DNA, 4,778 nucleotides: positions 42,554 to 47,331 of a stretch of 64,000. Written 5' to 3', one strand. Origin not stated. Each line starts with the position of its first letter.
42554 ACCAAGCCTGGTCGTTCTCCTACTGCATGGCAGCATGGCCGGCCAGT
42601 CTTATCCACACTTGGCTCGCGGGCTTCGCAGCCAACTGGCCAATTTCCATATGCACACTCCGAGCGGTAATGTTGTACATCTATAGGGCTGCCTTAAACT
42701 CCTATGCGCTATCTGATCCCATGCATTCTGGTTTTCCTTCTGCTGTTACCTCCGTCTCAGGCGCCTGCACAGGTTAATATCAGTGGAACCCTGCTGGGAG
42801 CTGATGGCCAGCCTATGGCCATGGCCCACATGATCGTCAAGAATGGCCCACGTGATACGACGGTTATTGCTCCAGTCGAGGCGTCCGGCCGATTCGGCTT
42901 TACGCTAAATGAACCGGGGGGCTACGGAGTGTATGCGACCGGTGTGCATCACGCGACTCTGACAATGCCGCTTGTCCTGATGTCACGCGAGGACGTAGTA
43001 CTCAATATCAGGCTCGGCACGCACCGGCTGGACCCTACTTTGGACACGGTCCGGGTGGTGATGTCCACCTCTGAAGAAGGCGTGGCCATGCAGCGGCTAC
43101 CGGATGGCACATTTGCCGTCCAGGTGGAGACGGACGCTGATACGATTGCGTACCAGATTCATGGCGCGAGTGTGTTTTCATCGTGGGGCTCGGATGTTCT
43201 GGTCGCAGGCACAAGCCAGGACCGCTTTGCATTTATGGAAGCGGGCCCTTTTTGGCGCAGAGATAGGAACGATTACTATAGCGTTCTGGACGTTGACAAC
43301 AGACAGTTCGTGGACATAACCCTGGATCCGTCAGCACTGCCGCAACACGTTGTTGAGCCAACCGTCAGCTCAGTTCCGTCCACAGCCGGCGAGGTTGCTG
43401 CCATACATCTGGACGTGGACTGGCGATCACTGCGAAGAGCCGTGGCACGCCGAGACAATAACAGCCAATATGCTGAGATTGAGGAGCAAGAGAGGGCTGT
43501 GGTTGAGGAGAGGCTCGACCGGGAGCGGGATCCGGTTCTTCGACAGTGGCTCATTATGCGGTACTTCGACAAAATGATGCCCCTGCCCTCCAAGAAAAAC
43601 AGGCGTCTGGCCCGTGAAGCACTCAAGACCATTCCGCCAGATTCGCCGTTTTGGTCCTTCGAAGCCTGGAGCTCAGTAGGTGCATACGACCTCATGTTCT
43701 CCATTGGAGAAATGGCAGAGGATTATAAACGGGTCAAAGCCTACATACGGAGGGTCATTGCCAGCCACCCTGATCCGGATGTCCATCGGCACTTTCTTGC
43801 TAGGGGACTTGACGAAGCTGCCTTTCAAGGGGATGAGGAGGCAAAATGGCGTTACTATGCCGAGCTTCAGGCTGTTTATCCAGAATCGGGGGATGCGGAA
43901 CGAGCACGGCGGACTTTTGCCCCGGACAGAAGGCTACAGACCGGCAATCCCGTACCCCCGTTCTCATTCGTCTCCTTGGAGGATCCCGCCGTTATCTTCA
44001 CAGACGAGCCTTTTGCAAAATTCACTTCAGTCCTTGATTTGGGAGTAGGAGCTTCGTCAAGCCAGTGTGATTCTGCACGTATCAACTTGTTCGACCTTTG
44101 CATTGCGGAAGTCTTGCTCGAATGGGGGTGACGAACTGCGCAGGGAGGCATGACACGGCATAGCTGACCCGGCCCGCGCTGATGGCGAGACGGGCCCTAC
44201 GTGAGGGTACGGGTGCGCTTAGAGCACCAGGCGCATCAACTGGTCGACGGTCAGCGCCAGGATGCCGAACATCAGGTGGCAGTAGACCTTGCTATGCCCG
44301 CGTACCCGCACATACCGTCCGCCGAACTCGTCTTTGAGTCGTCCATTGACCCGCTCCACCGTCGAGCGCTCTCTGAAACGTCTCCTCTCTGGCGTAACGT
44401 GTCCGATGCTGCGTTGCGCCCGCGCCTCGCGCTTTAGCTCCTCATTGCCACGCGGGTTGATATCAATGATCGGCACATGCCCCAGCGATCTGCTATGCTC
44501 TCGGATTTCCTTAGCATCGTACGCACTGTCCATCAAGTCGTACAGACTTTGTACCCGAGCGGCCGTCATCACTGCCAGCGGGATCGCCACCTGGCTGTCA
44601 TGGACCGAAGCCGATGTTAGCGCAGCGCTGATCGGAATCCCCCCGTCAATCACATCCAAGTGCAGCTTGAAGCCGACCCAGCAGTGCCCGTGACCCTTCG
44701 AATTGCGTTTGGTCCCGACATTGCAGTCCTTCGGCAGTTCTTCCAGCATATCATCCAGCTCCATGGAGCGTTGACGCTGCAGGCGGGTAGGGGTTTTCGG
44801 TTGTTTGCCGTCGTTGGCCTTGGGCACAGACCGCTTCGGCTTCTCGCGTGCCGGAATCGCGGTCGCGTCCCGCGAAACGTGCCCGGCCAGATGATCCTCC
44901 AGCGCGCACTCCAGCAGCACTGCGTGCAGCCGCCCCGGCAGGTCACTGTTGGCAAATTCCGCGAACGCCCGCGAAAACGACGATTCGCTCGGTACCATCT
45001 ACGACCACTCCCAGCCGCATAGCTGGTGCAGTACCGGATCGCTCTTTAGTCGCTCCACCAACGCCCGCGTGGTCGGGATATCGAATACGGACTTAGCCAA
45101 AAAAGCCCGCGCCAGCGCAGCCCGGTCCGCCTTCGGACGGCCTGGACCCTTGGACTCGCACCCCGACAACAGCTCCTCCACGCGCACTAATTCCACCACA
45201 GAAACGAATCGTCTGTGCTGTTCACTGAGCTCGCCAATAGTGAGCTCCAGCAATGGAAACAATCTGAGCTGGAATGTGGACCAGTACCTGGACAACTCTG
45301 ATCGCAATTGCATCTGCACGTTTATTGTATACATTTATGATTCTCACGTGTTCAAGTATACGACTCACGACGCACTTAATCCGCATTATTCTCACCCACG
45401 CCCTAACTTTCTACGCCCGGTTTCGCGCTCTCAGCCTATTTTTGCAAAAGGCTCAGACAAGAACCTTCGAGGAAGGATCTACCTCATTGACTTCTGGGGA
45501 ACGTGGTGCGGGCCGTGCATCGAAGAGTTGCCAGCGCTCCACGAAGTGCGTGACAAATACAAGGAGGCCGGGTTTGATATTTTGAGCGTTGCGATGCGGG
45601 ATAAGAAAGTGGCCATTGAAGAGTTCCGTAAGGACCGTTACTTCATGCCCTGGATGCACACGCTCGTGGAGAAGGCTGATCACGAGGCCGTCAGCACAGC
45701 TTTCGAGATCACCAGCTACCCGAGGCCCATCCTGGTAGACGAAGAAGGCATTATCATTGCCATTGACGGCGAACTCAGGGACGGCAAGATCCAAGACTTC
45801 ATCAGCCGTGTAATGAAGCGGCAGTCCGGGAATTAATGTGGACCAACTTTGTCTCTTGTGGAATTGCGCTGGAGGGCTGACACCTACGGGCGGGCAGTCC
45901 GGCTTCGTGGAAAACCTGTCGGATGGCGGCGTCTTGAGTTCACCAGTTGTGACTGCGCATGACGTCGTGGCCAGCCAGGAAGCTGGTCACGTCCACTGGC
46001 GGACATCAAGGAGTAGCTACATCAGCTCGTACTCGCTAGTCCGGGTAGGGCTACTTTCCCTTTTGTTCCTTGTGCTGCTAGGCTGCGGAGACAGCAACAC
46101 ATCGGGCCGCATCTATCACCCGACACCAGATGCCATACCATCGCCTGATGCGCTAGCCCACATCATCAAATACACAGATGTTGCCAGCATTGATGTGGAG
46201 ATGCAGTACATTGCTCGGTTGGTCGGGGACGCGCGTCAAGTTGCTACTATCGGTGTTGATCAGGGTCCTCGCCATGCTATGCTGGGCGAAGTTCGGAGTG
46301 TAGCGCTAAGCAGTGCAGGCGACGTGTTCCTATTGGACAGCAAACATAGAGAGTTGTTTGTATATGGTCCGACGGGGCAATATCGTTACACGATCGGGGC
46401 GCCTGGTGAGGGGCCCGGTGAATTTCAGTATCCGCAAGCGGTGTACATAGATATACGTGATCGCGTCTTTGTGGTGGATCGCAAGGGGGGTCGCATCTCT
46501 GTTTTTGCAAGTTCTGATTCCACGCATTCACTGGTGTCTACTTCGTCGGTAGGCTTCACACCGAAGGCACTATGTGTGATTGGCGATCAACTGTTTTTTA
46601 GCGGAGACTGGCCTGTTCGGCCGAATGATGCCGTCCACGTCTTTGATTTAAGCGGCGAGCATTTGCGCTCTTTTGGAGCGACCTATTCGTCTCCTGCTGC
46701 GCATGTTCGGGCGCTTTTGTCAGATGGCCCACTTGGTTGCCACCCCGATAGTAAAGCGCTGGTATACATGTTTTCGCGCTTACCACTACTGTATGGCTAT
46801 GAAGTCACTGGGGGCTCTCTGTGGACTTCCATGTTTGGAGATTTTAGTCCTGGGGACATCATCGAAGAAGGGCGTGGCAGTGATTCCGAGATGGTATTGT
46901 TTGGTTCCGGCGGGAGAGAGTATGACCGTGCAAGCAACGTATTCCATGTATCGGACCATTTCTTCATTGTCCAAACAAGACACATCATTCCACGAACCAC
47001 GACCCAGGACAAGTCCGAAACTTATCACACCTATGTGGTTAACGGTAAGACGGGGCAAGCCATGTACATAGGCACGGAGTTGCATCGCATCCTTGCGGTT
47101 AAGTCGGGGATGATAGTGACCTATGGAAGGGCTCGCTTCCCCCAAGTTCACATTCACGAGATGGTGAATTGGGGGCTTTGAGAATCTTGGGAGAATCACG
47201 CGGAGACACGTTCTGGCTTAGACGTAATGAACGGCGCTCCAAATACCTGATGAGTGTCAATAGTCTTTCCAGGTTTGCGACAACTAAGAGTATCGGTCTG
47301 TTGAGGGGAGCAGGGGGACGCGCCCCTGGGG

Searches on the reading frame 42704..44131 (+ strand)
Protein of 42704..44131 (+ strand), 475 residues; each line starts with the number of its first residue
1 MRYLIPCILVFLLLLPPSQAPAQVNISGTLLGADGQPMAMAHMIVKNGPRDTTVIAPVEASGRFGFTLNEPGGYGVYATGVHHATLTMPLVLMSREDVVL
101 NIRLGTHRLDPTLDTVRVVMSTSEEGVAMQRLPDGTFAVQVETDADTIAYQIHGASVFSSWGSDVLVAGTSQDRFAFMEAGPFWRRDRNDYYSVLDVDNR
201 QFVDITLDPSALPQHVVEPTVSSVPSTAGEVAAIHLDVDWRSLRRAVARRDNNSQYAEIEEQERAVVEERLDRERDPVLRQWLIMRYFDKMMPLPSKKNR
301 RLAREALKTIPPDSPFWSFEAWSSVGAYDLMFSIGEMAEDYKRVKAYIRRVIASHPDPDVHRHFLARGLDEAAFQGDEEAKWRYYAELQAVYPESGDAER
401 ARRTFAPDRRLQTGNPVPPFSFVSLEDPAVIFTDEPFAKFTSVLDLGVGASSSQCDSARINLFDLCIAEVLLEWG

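Call 84: search_protein_families(library=pfam, proteins=[window:42704-44131:+], max_evalue=0.0001)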
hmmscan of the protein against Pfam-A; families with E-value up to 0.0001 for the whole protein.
window:42704-44131:+ (475 aa): 1 family
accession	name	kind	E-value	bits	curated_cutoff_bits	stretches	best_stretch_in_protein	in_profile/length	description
PF13620.12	CarboxypepD_reg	-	4e-07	30.7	32.3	1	26-104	2-81/82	Carboxypeptidase regulatory-like domain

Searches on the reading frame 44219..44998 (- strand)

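Call 84: search_protein_families(library=pfam, proteins=[window:44219-44998:-], max_evalue=0.0001)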
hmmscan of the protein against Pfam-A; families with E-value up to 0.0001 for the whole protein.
window:44219-44998:- (259 aa): 2 families
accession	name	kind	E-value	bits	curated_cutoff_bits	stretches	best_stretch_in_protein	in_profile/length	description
PF01609.27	DDE_Tnp_1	-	6.1e-16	59.2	23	1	96-250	22-199/200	Transposase DDE domain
PF13751.12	DDE_Tnp_1_6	-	1.4e-05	25.8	25.1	1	183-253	56-123/125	Transposase DDE domain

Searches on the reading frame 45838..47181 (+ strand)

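Call 84: search_protein_families(library=pfam, proteins=[window:45838-47181:+], max_evalue=0.0001)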
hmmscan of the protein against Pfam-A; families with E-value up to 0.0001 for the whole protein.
window:45838-47181:+ (447 aa): 1 family
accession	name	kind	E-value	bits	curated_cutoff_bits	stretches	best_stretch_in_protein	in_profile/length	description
PF17170.10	DUF5128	-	1.9e-10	40.9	22.9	1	150-224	44-118/321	6-bladed beta-propeller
